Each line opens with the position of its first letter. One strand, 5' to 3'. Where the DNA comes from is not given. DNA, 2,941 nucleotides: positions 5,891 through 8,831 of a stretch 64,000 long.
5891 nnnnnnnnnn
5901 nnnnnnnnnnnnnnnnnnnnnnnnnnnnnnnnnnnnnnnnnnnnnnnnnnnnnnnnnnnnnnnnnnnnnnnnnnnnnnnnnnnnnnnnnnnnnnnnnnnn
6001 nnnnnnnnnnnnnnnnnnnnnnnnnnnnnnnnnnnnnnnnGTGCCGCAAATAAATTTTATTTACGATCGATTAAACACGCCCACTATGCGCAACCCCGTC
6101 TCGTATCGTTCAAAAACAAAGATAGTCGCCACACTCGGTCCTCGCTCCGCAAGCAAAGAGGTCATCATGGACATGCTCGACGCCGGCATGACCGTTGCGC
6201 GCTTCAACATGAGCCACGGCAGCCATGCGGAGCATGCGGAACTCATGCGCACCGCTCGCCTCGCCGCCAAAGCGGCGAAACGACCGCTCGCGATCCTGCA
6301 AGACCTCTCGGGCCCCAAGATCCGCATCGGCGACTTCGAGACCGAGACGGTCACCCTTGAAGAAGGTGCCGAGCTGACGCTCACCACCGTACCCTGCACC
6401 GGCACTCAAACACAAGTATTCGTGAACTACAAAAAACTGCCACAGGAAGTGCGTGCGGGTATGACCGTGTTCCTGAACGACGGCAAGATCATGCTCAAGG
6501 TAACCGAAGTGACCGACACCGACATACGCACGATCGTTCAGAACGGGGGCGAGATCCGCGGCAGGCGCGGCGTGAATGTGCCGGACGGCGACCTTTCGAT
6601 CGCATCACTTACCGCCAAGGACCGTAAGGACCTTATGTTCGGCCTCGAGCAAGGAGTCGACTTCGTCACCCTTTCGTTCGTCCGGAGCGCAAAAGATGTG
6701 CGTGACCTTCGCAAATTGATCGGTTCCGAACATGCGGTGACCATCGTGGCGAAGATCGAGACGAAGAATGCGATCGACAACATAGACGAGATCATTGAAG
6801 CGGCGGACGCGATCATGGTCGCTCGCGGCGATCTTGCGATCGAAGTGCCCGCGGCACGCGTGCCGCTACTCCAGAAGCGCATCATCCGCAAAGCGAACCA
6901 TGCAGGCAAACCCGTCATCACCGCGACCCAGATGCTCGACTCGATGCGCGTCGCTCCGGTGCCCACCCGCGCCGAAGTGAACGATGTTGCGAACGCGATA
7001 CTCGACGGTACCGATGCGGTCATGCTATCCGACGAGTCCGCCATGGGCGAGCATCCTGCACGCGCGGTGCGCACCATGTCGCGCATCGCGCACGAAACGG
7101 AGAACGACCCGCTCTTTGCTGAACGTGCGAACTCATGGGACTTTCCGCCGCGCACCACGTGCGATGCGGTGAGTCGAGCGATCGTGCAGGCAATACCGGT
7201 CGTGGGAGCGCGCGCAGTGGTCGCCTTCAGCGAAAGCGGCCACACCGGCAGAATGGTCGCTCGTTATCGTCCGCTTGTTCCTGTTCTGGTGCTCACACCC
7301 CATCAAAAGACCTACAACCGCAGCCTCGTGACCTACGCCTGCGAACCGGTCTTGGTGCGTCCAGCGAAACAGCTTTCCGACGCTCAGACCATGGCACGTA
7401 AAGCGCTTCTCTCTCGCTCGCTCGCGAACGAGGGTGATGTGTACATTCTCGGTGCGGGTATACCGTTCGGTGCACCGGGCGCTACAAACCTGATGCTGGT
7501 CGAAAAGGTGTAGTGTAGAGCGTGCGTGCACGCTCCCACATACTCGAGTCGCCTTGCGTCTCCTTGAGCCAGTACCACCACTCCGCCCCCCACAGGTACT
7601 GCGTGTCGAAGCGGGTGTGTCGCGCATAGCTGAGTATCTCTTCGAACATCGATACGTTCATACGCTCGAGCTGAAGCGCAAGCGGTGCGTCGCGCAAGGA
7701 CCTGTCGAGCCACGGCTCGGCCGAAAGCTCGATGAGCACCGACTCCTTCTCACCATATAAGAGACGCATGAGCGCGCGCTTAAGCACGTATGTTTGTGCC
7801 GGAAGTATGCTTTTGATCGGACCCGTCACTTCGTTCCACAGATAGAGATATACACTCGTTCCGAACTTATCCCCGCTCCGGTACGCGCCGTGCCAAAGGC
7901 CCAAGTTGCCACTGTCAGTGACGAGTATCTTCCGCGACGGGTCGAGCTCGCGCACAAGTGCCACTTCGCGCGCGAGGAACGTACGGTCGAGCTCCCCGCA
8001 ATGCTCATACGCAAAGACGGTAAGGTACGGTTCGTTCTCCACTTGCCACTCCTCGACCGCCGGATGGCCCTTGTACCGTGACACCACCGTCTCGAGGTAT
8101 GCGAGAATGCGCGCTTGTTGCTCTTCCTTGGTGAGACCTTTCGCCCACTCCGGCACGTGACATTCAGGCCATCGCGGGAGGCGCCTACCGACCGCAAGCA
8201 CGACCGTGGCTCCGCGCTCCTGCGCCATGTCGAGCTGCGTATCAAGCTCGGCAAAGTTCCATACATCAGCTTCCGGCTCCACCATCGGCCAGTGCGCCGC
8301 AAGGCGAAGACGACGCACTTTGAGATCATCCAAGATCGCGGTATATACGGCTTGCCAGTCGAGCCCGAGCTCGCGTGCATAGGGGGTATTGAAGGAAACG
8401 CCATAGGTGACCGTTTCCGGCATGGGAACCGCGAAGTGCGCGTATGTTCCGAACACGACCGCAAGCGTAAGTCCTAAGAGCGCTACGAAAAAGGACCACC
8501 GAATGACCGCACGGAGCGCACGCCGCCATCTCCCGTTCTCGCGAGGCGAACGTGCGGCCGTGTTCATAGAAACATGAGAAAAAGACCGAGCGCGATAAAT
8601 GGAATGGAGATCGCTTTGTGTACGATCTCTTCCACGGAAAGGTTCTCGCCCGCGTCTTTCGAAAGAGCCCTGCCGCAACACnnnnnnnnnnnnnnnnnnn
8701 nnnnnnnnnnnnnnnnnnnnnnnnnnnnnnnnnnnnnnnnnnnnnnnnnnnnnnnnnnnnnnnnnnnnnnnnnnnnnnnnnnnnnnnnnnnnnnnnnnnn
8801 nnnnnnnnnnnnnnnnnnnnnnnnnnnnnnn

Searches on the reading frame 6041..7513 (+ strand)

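Call 53: search_protein_families(library=pfam, proteins=[window:6041-7513:+], max_evalue=0.00001)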
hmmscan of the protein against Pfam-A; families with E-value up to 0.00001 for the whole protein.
window:6041-7513:+ (490 aa): 2 families
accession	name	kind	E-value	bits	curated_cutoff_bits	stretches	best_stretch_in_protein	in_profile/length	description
PF00224.27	PK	-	4.4e-115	384.7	30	1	25-343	3-328/328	Pyruvate kinase, barrel domain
PF02887.21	PK_C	-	3.8e-24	85.4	28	1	375-487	1-113/114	Pyruvate kinase, alpha/beta domain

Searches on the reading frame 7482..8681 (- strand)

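Call 53: search_protein_families(library=pfam, proteins=[window:7482-8681:-], max_evalue=0.00001)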
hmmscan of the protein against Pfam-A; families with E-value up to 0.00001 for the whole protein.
window:7482-8681:- (399 aa): 1 family
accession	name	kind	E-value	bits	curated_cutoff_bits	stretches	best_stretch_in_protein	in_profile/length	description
PF02449.21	Glyco_hydro_42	-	2e-09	37.7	21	1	130-235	33-154/376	Beta-galactosidase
